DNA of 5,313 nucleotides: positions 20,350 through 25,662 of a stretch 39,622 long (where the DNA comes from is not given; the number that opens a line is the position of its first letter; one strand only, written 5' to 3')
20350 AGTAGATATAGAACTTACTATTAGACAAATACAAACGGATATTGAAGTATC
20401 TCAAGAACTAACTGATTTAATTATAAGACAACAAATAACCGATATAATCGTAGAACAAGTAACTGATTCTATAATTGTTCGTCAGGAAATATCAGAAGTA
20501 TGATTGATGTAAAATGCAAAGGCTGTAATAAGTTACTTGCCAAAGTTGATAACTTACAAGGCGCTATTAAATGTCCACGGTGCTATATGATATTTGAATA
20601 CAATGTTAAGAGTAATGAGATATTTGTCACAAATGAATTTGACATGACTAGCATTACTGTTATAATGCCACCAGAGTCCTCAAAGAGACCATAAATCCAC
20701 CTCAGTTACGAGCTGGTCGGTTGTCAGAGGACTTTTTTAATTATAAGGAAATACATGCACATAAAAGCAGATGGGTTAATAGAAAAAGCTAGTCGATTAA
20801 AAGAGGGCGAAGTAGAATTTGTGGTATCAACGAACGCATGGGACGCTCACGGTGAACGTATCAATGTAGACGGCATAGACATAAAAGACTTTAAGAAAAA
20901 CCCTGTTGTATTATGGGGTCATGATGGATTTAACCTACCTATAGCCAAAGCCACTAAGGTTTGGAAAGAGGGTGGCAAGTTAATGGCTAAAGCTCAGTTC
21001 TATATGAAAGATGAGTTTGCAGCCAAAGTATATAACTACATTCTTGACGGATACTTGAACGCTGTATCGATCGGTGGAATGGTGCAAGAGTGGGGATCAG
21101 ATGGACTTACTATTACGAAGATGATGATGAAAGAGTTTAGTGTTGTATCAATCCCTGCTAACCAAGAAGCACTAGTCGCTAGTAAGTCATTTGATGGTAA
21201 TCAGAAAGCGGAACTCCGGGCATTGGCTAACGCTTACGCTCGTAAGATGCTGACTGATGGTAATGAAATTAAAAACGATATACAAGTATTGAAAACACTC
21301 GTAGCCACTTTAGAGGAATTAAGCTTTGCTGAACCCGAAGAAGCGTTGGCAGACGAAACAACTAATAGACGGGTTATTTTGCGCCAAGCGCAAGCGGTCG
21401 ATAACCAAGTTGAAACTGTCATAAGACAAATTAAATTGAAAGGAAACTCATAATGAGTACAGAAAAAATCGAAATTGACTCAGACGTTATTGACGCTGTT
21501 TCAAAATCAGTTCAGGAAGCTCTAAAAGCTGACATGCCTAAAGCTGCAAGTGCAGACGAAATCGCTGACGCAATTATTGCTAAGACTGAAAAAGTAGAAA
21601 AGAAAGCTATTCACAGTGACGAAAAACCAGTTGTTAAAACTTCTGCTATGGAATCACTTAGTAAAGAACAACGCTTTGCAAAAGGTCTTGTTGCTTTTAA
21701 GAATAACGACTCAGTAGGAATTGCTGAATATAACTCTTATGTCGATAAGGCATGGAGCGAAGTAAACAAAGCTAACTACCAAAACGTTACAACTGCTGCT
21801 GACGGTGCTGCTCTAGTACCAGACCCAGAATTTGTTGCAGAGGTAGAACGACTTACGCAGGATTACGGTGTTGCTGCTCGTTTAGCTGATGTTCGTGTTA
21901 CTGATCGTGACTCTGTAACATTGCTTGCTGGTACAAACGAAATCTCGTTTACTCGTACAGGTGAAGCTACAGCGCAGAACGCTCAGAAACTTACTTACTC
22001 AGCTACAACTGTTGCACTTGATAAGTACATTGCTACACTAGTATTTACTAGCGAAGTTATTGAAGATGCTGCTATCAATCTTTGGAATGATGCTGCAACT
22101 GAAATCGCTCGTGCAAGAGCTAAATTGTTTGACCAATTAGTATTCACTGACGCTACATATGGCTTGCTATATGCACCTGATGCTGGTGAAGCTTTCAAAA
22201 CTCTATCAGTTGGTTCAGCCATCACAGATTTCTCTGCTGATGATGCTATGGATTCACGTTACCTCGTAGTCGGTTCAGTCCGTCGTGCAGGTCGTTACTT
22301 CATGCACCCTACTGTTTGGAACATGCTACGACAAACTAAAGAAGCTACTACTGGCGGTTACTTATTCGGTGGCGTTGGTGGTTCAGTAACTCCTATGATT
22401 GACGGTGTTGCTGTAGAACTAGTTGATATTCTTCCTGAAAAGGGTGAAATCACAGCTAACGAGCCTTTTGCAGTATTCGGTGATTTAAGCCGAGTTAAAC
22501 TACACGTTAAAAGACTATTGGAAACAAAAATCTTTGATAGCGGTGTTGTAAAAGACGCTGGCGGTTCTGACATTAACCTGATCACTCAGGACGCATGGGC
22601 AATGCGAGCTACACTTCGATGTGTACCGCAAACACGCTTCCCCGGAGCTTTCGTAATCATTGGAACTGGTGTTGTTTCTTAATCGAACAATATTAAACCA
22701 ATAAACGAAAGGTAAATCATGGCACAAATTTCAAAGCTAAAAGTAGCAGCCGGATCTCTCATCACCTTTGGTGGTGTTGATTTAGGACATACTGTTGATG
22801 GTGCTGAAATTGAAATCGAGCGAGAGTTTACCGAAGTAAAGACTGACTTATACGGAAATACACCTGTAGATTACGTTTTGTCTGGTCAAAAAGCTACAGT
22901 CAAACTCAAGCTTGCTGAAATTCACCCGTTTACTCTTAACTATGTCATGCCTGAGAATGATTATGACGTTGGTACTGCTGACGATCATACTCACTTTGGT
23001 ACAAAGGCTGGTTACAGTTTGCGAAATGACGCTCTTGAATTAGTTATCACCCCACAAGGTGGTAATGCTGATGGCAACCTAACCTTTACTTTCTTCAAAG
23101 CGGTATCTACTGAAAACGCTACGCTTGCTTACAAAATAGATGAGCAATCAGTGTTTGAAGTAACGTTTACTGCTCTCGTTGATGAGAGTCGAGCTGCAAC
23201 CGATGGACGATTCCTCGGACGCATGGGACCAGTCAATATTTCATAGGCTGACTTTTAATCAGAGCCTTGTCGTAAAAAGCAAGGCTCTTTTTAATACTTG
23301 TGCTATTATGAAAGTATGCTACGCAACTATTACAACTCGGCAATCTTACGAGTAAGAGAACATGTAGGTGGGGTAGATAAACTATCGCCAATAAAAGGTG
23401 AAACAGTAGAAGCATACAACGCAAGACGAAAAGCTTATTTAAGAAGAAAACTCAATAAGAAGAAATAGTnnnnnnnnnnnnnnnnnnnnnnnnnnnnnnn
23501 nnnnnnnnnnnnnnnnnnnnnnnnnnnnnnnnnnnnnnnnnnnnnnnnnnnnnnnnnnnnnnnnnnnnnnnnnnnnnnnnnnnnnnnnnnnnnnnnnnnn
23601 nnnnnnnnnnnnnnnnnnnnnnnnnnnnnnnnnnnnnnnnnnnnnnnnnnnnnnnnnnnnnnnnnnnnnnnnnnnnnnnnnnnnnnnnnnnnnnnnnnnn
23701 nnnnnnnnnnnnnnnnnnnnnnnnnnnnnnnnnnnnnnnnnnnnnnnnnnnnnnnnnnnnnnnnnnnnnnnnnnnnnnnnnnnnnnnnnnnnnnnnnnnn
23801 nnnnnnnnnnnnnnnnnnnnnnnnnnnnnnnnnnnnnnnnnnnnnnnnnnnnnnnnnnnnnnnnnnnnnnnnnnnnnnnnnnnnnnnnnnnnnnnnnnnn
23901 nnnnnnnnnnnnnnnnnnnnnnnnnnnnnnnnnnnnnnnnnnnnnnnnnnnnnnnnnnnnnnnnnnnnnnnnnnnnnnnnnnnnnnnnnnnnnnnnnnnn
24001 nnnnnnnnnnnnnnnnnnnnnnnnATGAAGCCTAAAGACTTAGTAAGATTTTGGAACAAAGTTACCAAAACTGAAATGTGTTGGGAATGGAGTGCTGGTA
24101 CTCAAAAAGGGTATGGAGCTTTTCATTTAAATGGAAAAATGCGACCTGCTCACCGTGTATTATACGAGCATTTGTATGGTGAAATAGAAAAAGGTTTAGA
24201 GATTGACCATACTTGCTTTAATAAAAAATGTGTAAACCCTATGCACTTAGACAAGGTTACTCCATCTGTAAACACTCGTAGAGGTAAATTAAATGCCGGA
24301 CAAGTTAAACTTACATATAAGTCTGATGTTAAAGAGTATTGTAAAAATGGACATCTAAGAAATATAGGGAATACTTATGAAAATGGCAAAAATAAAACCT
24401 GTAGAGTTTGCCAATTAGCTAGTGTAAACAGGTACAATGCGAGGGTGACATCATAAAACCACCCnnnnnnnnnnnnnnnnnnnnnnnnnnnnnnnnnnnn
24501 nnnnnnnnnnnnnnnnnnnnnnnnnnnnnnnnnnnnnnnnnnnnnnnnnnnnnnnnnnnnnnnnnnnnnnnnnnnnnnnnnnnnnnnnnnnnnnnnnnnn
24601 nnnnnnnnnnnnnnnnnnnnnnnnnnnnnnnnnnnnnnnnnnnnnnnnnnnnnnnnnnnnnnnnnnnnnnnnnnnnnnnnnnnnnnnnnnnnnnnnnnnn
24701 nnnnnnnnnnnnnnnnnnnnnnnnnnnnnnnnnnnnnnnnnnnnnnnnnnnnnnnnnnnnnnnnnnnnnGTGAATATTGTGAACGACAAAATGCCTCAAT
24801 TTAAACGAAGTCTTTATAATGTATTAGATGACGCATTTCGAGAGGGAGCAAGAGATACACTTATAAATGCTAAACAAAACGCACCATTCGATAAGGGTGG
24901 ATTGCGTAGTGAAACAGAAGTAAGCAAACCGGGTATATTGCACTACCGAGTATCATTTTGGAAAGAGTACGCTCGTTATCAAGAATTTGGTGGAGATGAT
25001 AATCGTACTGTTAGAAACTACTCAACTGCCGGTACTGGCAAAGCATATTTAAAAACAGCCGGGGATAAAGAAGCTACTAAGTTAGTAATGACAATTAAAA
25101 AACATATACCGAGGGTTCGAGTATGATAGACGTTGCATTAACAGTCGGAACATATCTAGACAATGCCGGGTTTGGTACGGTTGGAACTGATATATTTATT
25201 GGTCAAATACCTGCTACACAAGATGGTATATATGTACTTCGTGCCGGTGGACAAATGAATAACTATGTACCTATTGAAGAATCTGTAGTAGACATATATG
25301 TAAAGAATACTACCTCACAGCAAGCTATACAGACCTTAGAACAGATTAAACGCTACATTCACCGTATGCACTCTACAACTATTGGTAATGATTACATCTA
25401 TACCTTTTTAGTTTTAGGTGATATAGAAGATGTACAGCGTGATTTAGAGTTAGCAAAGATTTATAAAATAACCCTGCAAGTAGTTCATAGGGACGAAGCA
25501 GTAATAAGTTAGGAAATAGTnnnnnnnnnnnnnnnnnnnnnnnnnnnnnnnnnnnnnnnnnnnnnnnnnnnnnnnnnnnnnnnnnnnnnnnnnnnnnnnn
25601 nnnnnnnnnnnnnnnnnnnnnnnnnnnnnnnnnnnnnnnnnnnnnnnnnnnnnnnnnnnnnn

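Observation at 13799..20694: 6.9-kb gene block inserted between portal and prohead protease in an otherwise canonical HK97-type head module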

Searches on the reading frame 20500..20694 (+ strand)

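Call 4: search_protein_families(library=pfam, proteins=[window:20500-20694:+], max_evalue=0.1)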
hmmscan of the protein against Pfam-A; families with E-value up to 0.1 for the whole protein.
window:20500-20694:+ (64 aa): 5 families
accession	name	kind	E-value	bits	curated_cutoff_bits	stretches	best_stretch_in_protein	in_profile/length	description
PF10122.14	Zn_ribbon_Com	-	2.9e-06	27.1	22.9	1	3-28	4-30/52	Mu-like prophage protein Com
PF13717.11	Zn_ribbon_4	-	0.015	15.7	30.3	0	17-32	20-35/36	zinc-ribbon domain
PF01667.23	Ribosomal_S27e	-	0.04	14.1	24.5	1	2-28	6-32/55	Ribosomal protein S27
PF17848.7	Zn_ribbon_ACC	-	0.056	14.1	24.5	0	4-15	2-13/26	Acetyl-CoA carboxylase zinc finger domain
PF01155.25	HypA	-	0.094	13.2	28.9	1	3-43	70-107/112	Hydrogenase/urease nickel incorporation, metallochaperone, hypA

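Call 5: search_protein_families(library=phrogs, proteins=[window:20500-20694:+], max_evalue=0.01)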
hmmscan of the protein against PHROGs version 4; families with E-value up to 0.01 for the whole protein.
window:20500-20694:+ (64 aa): 3 families
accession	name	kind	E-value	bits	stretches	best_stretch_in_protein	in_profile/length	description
phrog_6417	-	other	2e-07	31.8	1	1-39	5-44/68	translational regulator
phrog_13819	-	DNA, RNA and nucleotide metabolism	3.5e-06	27.9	1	1-29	1-30/62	gpCom control of modification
phrog_4875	-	unknown function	0.0027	18.8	1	2-41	11-49/77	-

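Call 100: search_protein_families(library=ncbifam, proteins=[window:20500-20694:+], max_evalue=0.01)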
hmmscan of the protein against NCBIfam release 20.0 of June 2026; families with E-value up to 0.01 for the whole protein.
window:20500-20694:+ (64 aa): 2 families
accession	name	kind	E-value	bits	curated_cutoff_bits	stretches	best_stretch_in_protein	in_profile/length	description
NF001817.0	PRK00556.1-1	equivalog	0.004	16.8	273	1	14-48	129-163/187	septum site-determining protein MinC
NF001608.0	PRK00398.1-6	equivalog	0.0072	16.1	84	1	1-28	1-27/46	DNA-directed RNA polymerase subunit P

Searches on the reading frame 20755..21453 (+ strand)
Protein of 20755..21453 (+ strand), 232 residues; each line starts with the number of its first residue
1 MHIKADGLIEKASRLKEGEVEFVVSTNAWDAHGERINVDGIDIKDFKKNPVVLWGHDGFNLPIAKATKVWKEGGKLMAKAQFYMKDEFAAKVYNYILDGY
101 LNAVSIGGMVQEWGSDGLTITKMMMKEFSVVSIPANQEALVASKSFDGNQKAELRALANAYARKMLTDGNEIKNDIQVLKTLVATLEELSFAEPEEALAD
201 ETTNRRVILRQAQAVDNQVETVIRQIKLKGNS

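Call 7: search_protein_families(library=pfam, proteins=[window:20755-21453:+], max_evalue=0.01)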
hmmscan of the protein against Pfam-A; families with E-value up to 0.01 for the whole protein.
window:20755-21453:+ (232 aa): 1 family
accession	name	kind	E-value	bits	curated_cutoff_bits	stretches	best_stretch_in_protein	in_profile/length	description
PF04586.22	Peptidase_S78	-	4e-06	27.5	21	1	75-145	80-156/165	Caudovirus prohead serine protease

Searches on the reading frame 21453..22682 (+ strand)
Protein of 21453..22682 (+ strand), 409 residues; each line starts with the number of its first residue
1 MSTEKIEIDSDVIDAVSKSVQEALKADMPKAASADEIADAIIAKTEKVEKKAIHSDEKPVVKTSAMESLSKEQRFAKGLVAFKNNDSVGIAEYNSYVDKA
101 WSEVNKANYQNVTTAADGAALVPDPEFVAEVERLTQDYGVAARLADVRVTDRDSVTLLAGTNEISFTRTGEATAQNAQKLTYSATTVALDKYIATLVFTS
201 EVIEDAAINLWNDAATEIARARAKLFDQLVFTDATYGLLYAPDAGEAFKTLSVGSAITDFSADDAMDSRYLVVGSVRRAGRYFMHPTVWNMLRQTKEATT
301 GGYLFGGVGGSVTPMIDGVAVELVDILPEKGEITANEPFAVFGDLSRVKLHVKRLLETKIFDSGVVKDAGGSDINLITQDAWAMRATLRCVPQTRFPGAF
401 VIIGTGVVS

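Call 7: search_protein_families(library=pfam, proteins=[window:21453-22682:+], max_evalue=0.01)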
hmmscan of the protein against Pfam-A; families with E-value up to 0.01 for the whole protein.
window:21453-22682:+ (409 aa): 3 families
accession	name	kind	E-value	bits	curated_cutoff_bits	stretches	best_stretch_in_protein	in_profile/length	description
PF05065.19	Phage_capsid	-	1e-16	61.6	24.2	1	121-363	4-247/280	Phage capsid family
PF25209.1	Phage_capsid_4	-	1.1e-07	32.8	27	1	161-324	50-203/262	Phage capsid protein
PF13472.12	Lipase_GDSL_2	-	0.0085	17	32.9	0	110-224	36-140/178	GDSL-like Lipase/Acylhydrolase family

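Call 72: search_dna_similar(query=window:21453-22682:+, collection=phages, mode=protein, max_rows=25, max_evalue=0.00001)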
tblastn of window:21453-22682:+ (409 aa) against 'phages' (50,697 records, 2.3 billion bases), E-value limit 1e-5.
Records with a match: 1; places in all: 1; records where one place covers at least 80% of the query: 0.
Best place of each record, by identity: <60% 1.
By first word of the organism name: Oceanotoga 1.
By host as written in the record: Oceanotoga teriensis UFV_LIMV02 1.
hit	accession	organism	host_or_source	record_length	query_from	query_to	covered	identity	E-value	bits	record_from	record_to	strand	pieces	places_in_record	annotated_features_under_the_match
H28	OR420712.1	Oceanotoga phage vB_OteS-UFV02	Oceanotoga teriensis UFV_LIMV02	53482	138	405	66%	26.2%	8e-11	70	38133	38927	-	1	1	major capsid protein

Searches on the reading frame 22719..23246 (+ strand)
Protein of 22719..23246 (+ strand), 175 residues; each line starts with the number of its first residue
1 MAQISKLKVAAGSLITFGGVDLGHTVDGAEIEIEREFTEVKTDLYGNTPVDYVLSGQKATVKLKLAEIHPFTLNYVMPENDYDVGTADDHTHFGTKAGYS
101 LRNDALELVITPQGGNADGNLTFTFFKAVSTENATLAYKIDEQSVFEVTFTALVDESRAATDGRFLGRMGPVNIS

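Call 7: search_protein_families(library=pfam, proteins=[window:22719-23246:+], max_evalue=0.01)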
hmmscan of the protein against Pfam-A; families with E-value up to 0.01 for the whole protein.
window:22719-23246:+ (175 aa): 1 family
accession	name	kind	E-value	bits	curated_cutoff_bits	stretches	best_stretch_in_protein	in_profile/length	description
PF25681.1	Phage_TTP_17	-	5.7e-06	26.6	27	1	20-157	43-172/190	Phage tail tube protein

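Call 23: search_protein_families(library=phrogs, proteins=[window:22719-23246:+], max_evalue=0.001)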
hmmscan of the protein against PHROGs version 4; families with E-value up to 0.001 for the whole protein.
window:22719-23246:+ (175 aa): 4 families
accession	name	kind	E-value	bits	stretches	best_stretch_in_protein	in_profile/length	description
phrog_2175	-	other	4.2e-29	102.6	1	15-164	24-173/188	protein with Ig domain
phrog_1280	-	other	5.3e-17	63.2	1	7-157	9-153/248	Ig domain containing protein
phrog_885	-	tail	8.2e-08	32.6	1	17-160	37-183/338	major tail protein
phrog_117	-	tail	1.3e-05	25.8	1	20-157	72-201/319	major tail protein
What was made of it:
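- Checked: The portal is fused to a Mu F-like domain, and a tail-tube-like gene (22719-23246) follows the capsid gene (calls 7, 23).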

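Call 100: search_protein_families(library=ncbifam, proteins=[window:22719-23246:+], max_evalue=0.01)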
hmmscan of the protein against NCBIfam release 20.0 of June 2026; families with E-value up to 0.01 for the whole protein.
window:22719-23246:+ (175 aa): 0 families

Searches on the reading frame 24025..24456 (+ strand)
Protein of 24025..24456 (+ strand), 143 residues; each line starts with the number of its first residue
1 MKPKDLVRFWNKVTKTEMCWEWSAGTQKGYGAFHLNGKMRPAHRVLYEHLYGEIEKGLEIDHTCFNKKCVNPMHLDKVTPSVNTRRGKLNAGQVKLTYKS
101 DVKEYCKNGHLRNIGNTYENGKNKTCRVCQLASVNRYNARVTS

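Call 7: search_protein_families(library=pfam, proteins=[window:24025-24456:+], max_evalue=0.01)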
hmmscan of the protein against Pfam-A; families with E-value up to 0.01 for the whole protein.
window:24025-24456:+ (143 aa): 2 families
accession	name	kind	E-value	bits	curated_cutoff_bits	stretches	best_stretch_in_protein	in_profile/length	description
PF13392.12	HNH_3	-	1.2e-10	41.2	24.8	1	41-85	2-46/46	HNH endonuclease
PF05551.17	zf-His_Me_endon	-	0.00032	21.4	27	1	54-108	61-115/131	Zinc-binding loop region of homing endonuclease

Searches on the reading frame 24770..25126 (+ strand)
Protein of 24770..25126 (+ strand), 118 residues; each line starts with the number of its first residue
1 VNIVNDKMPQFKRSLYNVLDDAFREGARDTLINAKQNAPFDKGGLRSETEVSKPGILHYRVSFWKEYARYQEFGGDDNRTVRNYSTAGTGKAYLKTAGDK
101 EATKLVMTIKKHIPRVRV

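Call 23: search_protein_families(library=phrogs, proteins=[window:24770-25126:+], max_evalue=0.001)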
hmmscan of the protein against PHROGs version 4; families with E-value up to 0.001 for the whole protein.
window:24770-25126:+ (118 aa): 1 family
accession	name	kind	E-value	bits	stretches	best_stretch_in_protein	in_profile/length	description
phrog_5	-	connector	8.2e-06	26.8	1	14-88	111-179/239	tail completion or Neck1 protein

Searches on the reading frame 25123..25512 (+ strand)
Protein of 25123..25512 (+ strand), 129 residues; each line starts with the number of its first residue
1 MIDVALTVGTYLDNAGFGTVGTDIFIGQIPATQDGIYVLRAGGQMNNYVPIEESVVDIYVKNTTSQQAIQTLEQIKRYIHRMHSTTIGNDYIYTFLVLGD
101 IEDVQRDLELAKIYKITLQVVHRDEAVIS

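Call 23: search_protein_families(library=phrogs, proteins=[window:25123-25512:+], max_evalue=0.001)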
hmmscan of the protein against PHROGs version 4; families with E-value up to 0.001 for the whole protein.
window:25123-25512:+ (129 aa): 1 family
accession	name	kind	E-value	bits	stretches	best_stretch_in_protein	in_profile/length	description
phrog_921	-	unknown function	4.2e-05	24.3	0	10-75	8-77/127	-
